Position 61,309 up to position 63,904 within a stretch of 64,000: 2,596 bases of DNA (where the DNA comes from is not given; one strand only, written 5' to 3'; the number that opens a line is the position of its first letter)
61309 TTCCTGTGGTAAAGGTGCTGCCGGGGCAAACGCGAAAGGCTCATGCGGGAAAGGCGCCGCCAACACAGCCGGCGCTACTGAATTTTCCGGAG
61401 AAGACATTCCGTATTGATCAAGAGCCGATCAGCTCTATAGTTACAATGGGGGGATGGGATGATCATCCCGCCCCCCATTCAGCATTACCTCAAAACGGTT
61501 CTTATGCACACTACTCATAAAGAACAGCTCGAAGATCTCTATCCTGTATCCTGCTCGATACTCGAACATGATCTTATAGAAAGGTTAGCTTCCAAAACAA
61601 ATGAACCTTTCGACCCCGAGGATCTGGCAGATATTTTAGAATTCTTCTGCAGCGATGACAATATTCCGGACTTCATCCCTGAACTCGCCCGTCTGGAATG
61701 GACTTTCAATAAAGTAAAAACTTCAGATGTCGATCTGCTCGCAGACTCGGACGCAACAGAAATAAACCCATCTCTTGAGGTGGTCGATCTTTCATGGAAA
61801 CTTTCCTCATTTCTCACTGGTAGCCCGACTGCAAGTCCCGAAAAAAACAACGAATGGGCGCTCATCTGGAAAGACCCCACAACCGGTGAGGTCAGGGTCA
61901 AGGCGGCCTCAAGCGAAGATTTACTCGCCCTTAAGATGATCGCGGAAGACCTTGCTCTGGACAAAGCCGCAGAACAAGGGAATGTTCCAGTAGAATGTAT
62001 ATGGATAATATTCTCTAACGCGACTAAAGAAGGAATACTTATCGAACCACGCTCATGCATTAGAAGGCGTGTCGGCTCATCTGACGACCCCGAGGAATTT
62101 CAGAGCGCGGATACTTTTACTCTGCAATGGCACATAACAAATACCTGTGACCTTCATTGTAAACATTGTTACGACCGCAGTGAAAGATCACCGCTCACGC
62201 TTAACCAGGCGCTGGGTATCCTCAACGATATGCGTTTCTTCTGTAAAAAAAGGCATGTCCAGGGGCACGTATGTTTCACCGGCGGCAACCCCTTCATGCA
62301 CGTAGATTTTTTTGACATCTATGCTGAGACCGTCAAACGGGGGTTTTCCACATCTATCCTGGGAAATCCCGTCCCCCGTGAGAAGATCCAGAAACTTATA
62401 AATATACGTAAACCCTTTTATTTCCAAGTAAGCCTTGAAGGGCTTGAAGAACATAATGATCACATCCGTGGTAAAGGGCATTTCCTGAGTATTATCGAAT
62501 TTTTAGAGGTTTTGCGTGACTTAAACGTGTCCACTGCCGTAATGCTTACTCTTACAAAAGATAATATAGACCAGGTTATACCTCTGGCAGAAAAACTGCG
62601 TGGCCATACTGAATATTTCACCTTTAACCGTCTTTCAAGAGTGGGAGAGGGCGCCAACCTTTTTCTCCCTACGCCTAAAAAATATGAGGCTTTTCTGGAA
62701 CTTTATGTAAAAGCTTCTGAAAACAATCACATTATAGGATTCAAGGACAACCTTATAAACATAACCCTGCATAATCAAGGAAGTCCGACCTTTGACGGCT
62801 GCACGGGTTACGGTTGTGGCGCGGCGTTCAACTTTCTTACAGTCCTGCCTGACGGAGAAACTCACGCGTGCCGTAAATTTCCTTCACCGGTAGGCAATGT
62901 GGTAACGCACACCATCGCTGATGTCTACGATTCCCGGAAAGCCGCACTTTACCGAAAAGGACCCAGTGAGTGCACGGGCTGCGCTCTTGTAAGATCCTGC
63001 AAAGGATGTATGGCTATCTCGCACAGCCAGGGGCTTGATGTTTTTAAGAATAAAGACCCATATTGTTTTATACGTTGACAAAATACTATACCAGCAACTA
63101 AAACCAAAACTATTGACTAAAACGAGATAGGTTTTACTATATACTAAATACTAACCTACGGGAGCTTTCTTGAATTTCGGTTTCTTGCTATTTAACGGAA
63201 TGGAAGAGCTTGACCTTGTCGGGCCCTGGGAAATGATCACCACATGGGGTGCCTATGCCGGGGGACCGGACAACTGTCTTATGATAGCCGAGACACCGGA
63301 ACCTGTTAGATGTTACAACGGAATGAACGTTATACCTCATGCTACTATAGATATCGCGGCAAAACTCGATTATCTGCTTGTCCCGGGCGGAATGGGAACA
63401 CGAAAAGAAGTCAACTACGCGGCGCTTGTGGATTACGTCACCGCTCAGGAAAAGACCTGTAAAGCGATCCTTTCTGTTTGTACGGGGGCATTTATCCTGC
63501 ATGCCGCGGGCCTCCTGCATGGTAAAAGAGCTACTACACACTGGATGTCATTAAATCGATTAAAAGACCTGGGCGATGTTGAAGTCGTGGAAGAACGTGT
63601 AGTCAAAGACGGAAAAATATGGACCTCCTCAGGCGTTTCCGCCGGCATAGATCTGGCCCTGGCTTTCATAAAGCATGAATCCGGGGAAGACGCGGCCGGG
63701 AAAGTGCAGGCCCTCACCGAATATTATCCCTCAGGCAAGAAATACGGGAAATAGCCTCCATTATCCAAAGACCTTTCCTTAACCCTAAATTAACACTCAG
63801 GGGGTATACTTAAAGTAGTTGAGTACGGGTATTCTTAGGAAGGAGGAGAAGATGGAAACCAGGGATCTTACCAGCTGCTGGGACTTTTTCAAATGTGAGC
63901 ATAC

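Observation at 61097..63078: Candidate RiPP-like pair: a peptide with three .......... repeats directly upstream of a radical SAM/SPASM enzyme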

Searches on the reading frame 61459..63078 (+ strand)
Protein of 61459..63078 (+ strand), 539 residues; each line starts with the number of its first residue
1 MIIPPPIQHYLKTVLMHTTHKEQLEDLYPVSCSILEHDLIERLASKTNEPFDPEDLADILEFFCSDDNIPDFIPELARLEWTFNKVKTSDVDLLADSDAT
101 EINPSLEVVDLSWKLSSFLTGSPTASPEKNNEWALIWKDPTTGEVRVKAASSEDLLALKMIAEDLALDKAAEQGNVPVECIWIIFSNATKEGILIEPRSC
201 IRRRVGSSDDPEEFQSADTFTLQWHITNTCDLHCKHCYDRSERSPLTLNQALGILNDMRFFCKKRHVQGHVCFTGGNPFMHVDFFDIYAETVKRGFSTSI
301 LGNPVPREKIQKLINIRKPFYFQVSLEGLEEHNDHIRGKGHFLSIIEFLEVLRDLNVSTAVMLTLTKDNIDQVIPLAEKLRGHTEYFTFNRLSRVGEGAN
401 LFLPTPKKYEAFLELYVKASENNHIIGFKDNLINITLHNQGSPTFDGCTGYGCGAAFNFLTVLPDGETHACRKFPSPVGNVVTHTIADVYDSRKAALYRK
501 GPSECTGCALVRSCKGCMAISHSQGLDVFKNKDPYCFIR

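Call 3: search_protein_families(library=ncbifam, proteins=[window:61459-63078:+], max_evalue=0.01)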
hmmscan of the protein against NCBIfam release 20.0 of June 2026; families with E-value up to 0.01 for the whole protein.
window:61459-63078:+ (539 aa): 54 families (the best 25 are shown)
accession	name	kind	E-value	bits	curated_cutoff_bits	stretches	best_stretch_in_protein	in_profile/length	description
TIGR04082.1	rSAM_for_selen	equivalog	1.2e-204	680.9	350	1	27-537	1-516/516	thio(seleno)oxazole modification radical SAM maturase SbtM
TIGR04340.1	rSAM_ACGX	hypoth_equivalog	2.4e-45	155.2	400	1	218-537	1-338/341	radical SAM/SPASM domain protein, ACGX system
TIGR04053.2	TIGR04053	equivalog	2.8e-20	72.9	395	1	220-423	8-217/366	TIGR04053 family radical SAM/SPASM domain-containing protein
NF047865.1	rSAM_PapB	equivalog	7.7e-20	71.4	340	1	222-522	5-321/330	PapB family radical SAM/SPASM ranthipeptide maturase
TIGR03962.1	mycofact_rSAM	equivalog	8.2e-20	71.2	265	1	221-537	13-332/339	mycofactocin radical SAM maturase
TIGR04250.1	SCM_rSAM_ScmE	equivalog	2e-19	69.8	400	1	224-381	7-166/358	SynChlorMet cassette radical SAM/SPASM protein ScmE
NF041298.1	rSAM_mat_DynA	equivalog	4e-18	65.5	450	1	227-536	8-339/356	dynobactin maturation radical SAM/SPASM protein DynA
TIGR04051.1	rSAM_NirJ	equivalog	1.2e-17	64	515.45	1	224-381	6-164/354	heme d1 biosynthesis radical SAM protein NirJ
TIGR04054.1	rSAM_NirJ1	equivalog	1.9e-15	56.4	650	1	211-374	27-191/387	putative heme d1 biosynthesis radical SAM protein NirJ1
TIGR04303.1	GeoRSP_rSAM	equivalog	2.1e-15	57.1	400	1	220-537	5-325/325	GeoRSP system radical SAM/SPASM protein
TIGR04347.1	pseudo_SAM_Halo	equivalog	3.3e-15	56.3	525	1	222-401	40-221/390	TIGR04347 family pseudo-SAM/SPASM protein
NF045574.1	sacti_mat_StsB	exception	3.5e-15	55.8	625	1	215-536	91-414/466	StsB family radical SAM/SPASM domain sactipeptide maturase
TIGR04133.1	rSAM_w_lipo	hypoth_equivalog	6.7e-15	54.9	425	1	220-517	24-330/350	TIGR04133 family radical SAM/SPASM protein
TIGR04055.1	rSAM_NirJ2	equivalog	1.3e-14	54.5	500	1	223-537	3-323/326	putative heme d1 biosynthesis radical SAM protein NirJ2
TIGR04545.1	rSAM_ahbD_hemeb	equivalog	4.4e-14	52.7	500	1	223-537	3-336/339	heme b synthase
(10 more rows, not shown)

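Call 4: search_protein_families(library=pfam, proteins=[window:61459-63078:+], max_evalue=0.01)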
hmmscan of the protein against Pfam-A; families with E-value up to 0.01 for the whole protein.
window:61459-63078:+ (539 aa): 3 families
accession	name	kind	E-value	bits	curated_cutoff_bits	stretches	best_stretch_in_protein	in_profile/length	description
PF04055.27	Radical_SAM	-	5.3e-16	59.7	29.5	1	226-379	3-165/166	Radical SAM superfamily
PF13186.11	SPASM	-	1.9e-06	28.5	21.5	1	453-517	1-66/67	Iron-sulfur cluster-binding domain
PF13353.11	Fer4_12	-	0.0071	17.1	22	1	228-295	13-80/137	4Fe-4S single cluster domain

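Call 10: find_homologous_proteins(query=window:61459-63075:+, max_evalue=1e-20)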
Query window:61459-63075:+ (539 aa): 3068 proteins with E <= 1e-20 among 8000 candidates; the best 120 are listed.
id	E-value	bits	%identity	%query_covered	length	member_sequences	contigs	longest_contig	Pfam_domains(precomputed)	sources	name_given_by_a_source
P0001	0.0e+0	1268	100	100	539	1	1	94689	PF13186.12,PF04055.28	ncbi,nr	ncbi:MAG: thio(seleno)oxazole modification radical SAM maturase SbtM [Candidatus Tantalella remota]|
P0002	4.3e-192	658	56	95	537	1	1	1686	PF13186.12,PF04055.28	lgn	-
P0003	2.3e-187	642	52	97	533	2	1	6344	PF13186.12,PF04055.28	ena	-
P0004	1.7e-186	639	55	93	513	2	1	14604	PF13186.12,PF04055.28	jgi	jgi:selenobiotic family peptide radical SAM maturase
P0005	2.5e-185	636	53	97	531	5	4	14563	PF13186.12,PF04055.28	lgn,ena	-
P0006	4.1e-184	631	55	96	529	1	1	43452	PF13186.12,PF04055.28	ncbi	ncbi:thio(seleno)oxazole modification radical SAM maturase SbtM [Candidatus Omnitrophota bacterium]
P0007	2.2e-182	626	53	97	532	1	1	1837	PF13186.12,PF04055.28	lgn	-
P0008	4.5e-182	625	57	87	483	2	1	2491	PF13186.12,PF04055.28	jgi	jgi:selenobiotic family peptide radical SAM maturase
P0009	2.0e-180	619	53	97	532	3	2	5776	PF13186.12,PF04055.28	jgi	jgi:selenobiotic family peptide radical SAM maturase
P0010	4.3e-180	618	53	97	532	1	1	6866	PF13186.12,PF04055.28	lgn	-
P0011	4.8e-180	618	53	96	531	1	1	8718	PF13186.12,PF04055.28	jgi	jgi:selenobiotic family peptide radical SAM maturase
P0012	2.0e-179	616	52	97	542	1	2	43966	PF13186.12,PF04055.28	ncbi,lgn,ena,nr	ncbi:MAG TPA: selenobiotic family peptide radical SAM maturase [Candidatus Omnitrophica bacterium]|n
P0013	6.9e-178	611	51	97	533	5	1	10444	PF13186.12,PF04055.28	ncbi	ncbi:thio(seleno)oxazole modification radical SAM maturase SbtM [bacterium]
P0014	9.5e-178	611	52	97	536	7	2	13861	PF13186.12,PF04055.28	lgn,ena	-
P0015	1.4e-177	610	53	97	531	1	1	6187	PF13186.12,PF04055.28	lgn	-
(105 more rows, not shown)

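Call 12: find_related_loci(query=A1, collection=genome_contigs, flank=5000)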
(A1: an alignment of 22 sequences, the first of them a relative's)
Query A1 (539 aa) in genome_contigs; peptide patterns used: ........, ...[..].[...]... (x = any residue, [..] = any of these).
599 stretches matched a pattern (row limit reached: there are more); 571 encode a relative of the query (tblastn E <= 1e-3); the best 80 are kept; 80 distinct loci.
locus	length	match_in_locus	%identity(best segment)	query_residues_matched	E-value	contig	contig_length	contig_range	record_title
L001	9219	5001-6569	53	23-538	0e+0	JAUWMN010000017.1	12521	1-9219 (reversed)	MAG: Desulfobacterales bacterium isolate CSMAG_2399 CSMAG_2399_k141_816483_length_12521_cov_5.9895, whole genome shotgun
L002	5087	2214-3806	50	16-538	0e+0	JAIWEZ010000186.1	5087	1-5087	MAG: Gammaproteobacteria bacterium isolate JL_RS_05_13 NODE_6257_length_5087_cov_0.827016, whole genome shotgun sequence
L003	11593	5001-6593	51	15-538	5e-180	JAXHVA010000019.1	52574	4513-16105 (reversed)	MAG: Thermodesulfobacteriota bacterium isolate MAG65_tar_biofilm MAG65_19, whole genome shotgun sequence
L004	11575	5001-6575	52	16-537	5e-177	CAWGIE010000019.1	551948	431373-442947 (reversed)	MAG: uncultured bacterium isolate MFD02416.bin.2.262 genome assembly, contig: contig_4410, whole genome shotgun sequence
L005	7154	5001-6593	50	16-538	1e-176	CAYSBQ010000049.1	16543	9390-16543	MAG TPA_asm: uncultured Desulfobacterales bacterium isolate binchicken_co86_155 genome assembly, contig: NODE_955_length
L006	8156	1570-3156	50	18-538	4e-176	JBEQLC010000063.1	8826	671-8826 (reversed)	MAG: Desulfobacteria bacterium isolate Y21TTR20magb13s NODE_63_length_8826_cov_2.735513, whole genome shotgun sequence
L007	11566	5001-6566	52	24-539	3e-175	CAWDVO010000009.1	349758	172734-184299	MAG: Candidatus Brocadiaceae bacterium isolate MFD05684.bin.2.199 genome assembly, contig: contig_26626, whole genome sh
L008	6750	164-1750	50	16-538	2e-175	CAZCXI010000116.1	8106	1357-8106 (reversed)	MAG TPA_asm: uncultured Desulfobacterales bacterium isolate SRP214966_co1_404 genome assembly, contig: NODE_14259_length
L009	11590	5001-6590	51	10-536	4e-175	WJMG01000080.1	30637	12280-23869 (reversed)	MAG: Candidatus Omnitrophota bacterium isolate Bin_214 k141_4216488, whole genome shotgun sequence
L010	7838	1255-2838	49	19-538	3e-175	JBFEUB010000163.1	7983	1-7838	MAG: Desulfobacteria bacterium isolate Mix_mud07.2021.05.48 k141_2933058_length_7983_cov_14.0000, whole genome shotgun s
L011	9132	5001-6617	49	8-538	4e-174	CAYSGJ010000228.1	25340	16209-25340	MAG TPA_asm: uncultured Desulfobacterales bacterium isolate SRP067234_co1_278 genome assembly, contig: k99_539424, whole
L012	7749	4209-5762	52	24-539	6e-174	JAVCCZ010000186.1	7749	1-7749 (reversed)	MAG: Candidatus Erginobacter occultus isolate MAG_3300035698_653 Ga0374944_466365, whole genome shotgun sequence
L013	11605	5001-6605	50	12-538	3e-173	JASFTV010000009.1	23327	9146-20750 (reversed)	MAG: Desulfobacteraceae bacterium isolate D1103U20metaG_sub_Bin_336 D1103U20metaG_FD_scaffold_421_c1, whole genome shotg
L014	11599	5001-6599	49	13-538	2e-172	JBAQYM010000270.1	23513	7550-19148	MAG: Syntrophobacteraceae bacterium isolate MFD12011_ilm_asm_bin22 k127_11382, whole genome shotgun sequence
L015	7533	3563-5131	50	24-538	9e-173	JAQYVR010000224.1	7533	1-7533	MAG: Desulfobacteria bacterium isolate SG_15_bin16 SG_15_bin.16.orig_15_k141_6481092, whole genome shotgun sequence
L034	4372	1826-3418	46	12-538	9e-169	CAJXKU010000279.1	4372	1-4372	MAG TPA_asm: uncultured Lentisphaerae bacterium isolate SRR6193124_bin.69_MetaBAT_v2.12.1_MAG genome assembly, contig: N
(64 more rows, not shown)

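Call 15: find_encoding_contigs(protein=P0001, flank=10000, max_places=3)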
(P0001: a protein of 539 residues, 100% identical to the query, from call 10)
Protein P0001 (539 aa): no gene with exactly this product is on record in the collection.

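Call 57: search_protein_families(library=pfam, proteins=[L034:3409-4245:+], max_evalue=0.01)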
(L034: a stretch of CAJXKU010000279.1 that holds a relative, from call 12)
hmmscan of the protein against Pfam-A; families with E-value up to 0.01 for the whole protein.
L034:3409-4245:+ (278 aa): 1 family
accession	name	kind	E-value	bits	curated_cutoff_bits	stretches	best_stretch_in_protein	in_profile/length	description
PF04784.19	DUF547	-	6.6e-26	91.2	27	1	91-202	2-125/125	Protein of unknown function, DUF547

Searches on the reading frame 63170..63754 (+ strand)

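Call 3: search_protein_families(library=ncbifam, proteins=[window:63170-63754:+], max_evalue=0.01)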
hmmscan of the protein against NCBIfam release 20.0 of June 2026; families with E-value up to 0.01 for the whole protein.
window:63170-63754:+ (194 aa): 6 families
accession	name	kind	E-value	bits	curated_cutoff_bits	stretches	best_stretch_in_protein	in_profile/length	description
NF006902.0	PRK09393.1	equivalog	5.7e-25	88.2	425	1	39-179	50-191/327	transcriptional regulator FtrA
NF052371.1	TransRegGbdRPseu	equivalog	2.3e-20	72.9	480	1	38-179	55-196/365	choline metabolism transcriptional regulator GbdR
TIGR01383.1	not_thiJ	equivalog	8.3e-16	58.2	131.25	1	8-180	7-178/180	DJ-1 family glyoxalase III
TIGR01382.1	PfpI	subfamily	7.5e-08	32.1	139.05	1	63-153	60-151/169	DJ-1/PfpI/YhbO family deglycase/protease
NF040823.1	deglyc_PfpI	equivalog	2.7e-07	30.6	330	1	64-156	60-150/166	deglycase PfpI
NF008605.0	PRK11574.1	equivalog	0.0006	19.6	252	1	46-180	45-182/196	protein deglycase YajL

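Call 4: search_protein_families(library=pfam, proteins=[window:63170-63754:+], max_evalue=0.01)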
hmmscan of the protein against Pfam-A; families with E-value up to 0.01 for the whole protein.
window:63170-63754:+ (194 aa): 1 family
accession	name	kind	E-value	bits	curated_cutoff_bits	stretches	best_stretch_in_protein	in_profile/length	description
PF01965.30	DJ-1_PfpI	-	2.8e-27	96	26.6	1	5-168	5-164/165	DJ-1/PfpI family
